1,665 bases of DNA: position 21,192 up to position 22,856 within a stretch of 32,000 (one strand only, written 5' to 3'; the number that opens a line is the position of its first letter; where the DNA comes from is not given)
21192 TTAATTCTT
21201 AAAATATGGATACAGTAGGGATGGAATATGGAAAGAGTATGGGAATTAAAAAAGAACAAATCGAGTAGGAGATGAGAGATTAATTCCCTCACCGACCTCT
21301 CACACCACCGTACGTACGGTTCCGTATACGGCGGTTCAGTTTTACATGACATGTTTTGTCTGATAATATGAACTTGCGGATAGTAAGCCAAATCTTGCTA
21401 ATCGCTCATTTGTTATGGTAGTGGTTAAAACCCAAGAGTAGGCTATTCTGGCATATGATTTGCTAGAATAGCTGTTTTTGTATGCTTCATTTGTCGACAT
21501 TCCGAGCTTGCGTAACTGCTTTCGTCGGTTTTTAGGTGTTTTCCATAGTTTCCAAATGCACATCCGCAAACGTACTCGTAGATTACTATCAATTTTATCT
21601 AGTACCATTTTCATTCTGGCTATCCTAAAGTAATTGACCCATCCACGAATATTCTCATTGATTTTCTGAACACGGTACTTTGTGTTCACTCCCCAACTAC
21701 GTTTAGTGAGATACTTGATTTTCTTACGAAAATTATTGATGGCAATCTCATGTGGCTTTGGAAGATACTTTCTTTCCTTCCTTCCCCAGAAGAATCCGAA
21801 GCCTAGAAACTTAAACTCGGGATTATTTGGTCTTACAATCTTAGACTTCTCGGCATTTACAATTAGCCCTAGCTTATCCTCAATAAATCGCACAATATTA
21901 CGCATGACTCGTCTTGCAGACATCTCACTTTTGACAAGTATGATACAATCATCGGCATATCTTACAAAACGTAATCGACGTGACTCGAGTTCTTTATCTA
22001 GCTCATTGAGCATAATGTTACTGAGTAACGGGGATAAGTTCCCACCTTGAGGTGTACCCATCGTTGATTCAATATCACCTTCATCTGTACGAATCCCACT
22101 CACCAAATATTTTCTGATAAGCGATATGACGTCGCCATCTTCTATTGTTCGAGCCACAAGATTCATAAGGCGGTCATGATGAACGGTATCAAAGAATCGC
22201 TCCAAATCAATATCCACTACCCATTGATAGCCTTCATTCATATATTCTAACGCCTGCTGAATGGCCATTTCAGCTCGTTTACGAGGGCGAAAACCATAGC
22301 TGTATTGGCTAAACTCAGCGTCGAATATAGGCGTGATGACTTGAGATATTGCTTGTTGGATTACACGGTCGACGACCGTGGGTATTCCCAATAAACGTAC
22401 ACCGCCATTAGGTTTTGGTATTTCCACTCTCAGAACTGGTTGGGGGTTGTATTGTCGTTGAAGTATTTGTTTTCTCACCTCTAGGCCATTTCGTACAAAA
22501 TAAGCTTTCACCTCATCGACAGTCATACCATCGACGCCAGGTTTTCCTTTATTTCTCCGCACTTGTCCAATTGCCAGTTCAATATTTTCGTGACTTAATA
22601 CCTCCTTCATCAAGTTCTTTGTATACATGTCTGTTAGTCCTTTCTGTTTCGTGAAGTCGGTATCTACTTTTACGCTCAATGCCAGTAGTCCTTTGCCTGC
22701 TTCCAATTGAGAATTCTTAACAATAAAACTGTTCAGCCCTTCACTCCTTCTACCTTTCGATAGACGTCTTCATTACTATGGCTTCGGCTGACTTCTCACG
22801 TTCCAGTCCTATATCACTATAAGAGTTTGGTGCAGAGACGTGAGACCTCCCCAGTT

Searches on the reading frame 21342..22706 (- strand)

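Call 9: search_protein_families(library=pfam, proteins=[window:21342-22706:-], max_evalue=0.001)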
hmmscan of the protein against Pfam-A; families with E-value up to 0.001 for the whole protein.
window:21342-22706:- (454 aa): 2 families
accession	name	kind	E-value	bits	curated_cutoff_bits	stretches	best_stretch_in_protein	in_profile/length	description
PF00078.32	RVT_1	-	4.1e-42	144.7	29.6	1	96-304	1-204/205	Reverse transcriptase (RNA-dependent DNA polymerase)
PF08388.16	GIIM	-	3e-18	66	23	1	324-401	2-79/80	Group II intron, maturase-specific domain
